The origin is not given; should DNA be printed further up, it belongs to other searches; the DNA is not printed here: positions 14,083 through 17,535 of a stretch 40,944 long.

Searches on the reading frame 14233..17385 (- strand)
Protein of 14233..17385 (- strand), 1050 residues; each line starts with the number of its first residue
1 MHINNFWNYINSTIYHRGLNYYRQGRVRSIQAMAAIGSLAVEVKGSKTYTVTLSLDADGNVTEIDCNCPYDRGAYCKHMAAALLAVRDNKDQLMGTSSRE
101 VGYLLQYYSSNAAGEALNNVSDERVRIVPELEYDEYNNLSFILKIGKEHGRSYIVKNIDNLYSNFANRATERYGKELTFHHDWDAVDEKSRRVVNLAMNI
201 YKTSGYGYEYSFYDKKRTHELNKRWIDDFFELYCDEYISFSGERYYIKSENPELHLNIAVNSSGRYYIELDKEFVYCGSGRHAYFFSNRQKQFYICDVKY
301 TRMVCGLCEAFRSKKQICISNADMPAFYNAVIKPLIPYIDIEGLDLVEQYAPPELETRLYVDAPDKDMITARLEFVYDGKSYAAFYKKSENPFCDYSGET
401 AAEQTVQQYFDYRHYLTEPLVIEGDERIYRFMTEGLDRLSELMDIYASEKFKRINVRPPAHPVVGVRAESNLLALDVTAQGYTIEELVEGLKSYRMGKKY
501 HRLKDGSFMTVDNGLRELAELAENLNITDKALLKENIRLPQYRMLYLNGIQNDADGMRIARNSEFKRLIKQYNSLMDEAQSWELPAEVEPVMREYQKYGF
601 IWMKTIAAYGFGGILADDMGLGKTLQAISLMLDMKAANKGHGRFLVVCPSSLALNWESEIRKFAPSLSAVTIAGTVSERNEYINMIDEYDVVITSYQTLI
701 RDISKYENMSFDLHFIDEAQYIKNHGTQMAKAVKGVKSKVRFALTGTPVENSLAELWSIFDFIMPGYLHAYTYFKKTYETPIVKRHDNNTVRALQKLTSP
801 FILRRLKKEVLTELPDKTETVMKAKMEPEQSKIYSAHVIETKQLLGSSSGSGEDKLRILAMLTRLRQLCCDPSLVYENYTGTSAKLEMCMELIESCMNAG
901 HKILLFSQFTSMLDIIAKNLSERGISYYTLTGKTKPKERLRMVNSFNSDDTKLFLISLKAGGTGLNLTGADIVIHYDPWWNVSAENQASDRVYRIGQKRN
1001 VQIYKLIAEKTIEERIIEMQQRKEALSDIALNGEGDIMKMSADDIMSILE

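Call 36: search_protein_families(library=pfam, proteins=[window:14233-17385:-], max_evalue=0.01)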
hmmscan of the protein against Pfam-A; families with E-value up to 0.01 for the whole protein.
window:14233-17385:- (1050 aa): 7 families
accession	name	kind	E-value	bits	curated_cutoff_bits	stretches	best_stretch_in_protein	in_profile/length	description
PF00176.29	SNF2-rel_dom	-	3.6e-73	246.6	24.9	1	595-874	1-290/290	SNF2-related domain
PF08455.15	SNF2_assoc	-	3.1e-68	230.8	27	1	219-576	3-366/373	Bacterial SNF2 helicase associated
PF00271.37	Helicase_C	-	4.2e-27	95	23.5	1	885-996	2-110/110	Helicase conserved C-terminal domain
PF04851.21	ResIII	-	8.5e-13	49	22.5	1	592-749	4-163/164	Type III restriction enzyme, res subunit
PF04434.22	SWIM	-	5.8e-08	32.5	19.6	1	49-86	1-37/38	SWIM zinc finger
PF00270.35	DEAD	-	2e-06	28.1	26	1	618-749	22-161/167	DEAD/DEAH box helicase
PF16203.11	ERCC3_RAD25_C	-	6e-06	26.2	27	1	883-996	43-149/248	ERCC3/RAD25/XPB C-terminal helicase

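Call 61: find_homologous_proteins(query=window:14233-17385:-, max_evalue=1e-50)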
Query window:14233-17385:- (1050 aa): 17 proteins with E <= 1e-50 among 8000 candidates.
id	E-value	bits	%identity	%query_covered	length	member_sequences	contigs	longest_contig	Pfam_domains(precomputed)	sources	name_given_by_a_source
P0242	0.0e+0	2253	96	97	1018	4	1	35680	PF00270.36,PF00176.30,PF16203.12,PF00271.38,PF08455.16,PF04434.23,PF04851.22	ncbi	ncbi:MAG: SNF2-related protein [Candidatus Ornithomonoglobus sp.]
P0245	0.0e+0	1904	79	100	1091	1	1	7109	PF00176.30,PF00271.38,PF08455.16,PF04434.23,PF04851.22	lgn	-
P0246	0.0e+0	1876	78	100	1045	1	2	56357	PF00176.30,PF00271.38,PF08455.16,PF04434.23,PF04851.22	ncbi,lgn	-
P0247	0.0e+0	1613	67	100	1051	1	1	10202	PF00176.30,PF00271.38,PF08455.16,PF04851.22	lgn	-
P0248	0.0e+0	1196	52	100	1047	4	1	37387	PF00176.30,PF00271.38,PF08455.16,PF04851.22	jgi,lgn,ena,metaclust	metaclust:\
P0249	0.0e+0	1179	52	100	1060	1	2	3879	PF00270.36,PF00176.30,PF00271.38,PF08455.16,PF04851.22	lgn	-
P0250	0.0e+0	1132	51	100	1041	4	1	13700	PF00270.36,PF00176.30,PF00271.38,PF08455.16,PF04434.23,PF04851.22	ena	-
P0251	0.0e+0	1074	52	91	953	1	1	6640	PF00270.36,PF00176.30,PF00271.38,PF08455.16,PF04851.22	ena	-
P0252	0.0e+0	1036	48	96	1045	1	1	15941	PF00270.36,PF00176.30,PF16203.12,PF00271.38,PF08455.16,PF04851.22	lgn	-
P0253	3.1e-212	725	37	93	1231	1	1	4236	PF00176.30,PF00271.38,PF08455.16,PF04434.23,PF04851.22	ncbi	-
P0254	3.4e-116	407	42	49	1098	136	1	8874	PF00176.30,PF00271.38,PF04851.22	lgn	-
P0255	2.3e-109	385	39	49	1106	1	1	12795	PF00176.30,PF00271.38,PF08455.16,PF04851.22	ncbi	-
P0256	6.7e-105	370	36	54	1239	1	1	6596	PF00176.30,PF00271.38,PF04851.22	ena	-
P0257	7.1e-90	320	36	51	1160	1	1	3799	PF00176.30,PF00271.38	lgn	-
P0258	6.4e-88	314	37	44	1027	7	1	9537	PF00176.30,PF12419.14,PF00271.38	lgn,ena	-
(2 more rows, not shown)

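Call 63: find_encoding_contigs(protein=P0246, flank=10000, max_places=2)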
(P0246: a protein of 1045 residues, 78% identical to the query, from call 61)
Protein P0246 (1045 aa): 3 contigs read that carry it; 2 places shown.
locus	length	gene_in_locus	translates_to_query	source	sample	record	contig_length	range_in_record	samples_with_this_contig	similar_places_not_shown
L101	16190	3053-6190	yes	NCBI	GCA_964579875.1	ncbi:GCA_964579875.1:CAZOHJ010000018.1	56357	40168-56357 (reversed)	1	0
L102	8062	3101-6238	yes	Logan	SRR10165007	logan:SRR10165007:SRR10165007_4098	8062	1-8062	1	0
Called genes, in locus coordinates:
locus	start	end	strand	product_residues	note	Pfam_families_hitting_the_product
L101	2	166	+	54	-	?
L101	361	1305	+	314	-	PF00480:ROK, PF01869:BcrAD_BadFG (weak)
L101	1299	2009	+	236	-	PF02589:LUD_dom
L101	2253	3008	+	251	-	PF00899:ThiF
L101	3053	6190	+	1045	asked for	PF04434:SWIM (weak), PF08455:SNF2_assoc, PF04851:ResIII, PF00176:SNF2-rel_dom, PF00271:Helicase_C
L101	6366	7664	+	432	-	PF01053:Cys_Met_Meta_PP, PF00155:Aminotran_1_2, PF01041:DegT_DnrJ_EryC1, PF00266:Aminotran_5 (weak)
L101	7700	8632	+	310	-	PF00291:PALP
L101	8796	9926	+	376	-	-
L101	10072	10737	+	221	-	PF09224:DUF1961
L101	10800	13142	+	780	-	PF00488:MutS_V, PF20297:MSSS, PF01713:Smr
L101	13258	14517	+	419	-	PF06245:DUF1015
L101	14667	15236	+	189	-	PF03713:DUF305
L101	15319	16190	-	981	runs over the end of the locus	PF02837:Glyco_hydro_2_N, PF00703:Glyco_hydro_2 (weak), PF02836:Glyco_hydro_2_C, PF16353:LacZ_4, PF02929:Bgal_small_N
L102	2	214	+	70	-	?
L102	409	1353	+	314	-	PF00480:ROK, PF01869:BcrAD_BadFG (weak)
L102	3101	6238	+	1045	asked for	PF04434:SWIM (weak), PF08455:SNF2_assoc, PF04851:ResIII, PF00176:SNF2-rel_dom, PF00271:Helicase_C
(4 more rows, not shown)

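Call 85: search_protein_families(library=padloc, proteins=[window:14233-17385:-], max_evalue=0.001)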
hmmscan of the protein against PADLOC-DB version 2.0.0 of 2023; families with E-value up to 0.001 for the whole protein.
window:14233-17385:- (1050 aa): 44 families (the best 25 are shown)
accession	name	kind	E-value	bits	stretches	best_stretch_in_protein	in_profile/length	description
PDLC02842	DpdE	-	4.9e-142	472.9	1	553-1044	664-1164/1176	DpdE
PDLC00633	ZorD1|ZorD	-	2.1e-125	417.9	1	485-1028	345-882/908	"SWI2/SNF2 helicase, Mrr-like nuclease"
PDLC02845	DpdE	-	1.7e-118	395.1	1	573-1045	824-1287/1293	DpdE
PDLC02850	DpdE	-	5.1e-117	390.3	2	585-1049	798-1260/1282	DpdE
PDLC02849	DpdE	-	4.4e-110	367.2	1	584-1049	393-851/857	DpdE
PDLC02851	DpdE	-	6.7e-103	343.3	1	588-1050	594-1055/1055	DpdE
PDLC00629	ZorD1|ZorD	-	1.2e-93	312.8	1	554-1008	446-926/1012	"SWI2/SNF2 helicase, Mrr-like nuclease"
PDLC00634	ZorD1|ZorD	-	5.8e-93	310.4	1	573-1008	476-938/1208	"SWI2/SNF2 helicase, Mrr-like nuclease"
PDLC00631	ZorD1|ZorD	-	2.6e-92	308.3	1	591-1011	441-884/1071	"SWI2/SNF2 helicase, Mrr-like nuclease"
PDLC00632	ZorD1|ZorD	-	2.3e-87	292.1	2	685-1044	712-1093/1101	"SWI2/SNF2 helicase, Mrr-like nuclease"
PDLC02848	DpdE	-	9.8e-72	240.1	1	585-919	350-682/856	DpdE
PDLC00628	ZorD1|ZorD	-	5.3e-65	217.8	1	576-1009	497-945/1171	"SWI2/SNF2 helicase, Mrr-like nuclease"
PDLC00627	ZorD1|ZorD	-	5.3e-60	201.4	2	690-1005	608-959/1006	"SWI2/SNF2 helicase, Mrr-like nuclease"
PDLC02854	DpdE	-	3.5e-52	175.4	2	688-1032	701-1063/1083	DpdE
PDLC02627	DrmD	-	1.5e-42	143.7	1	589-1029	301-696/748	DrmD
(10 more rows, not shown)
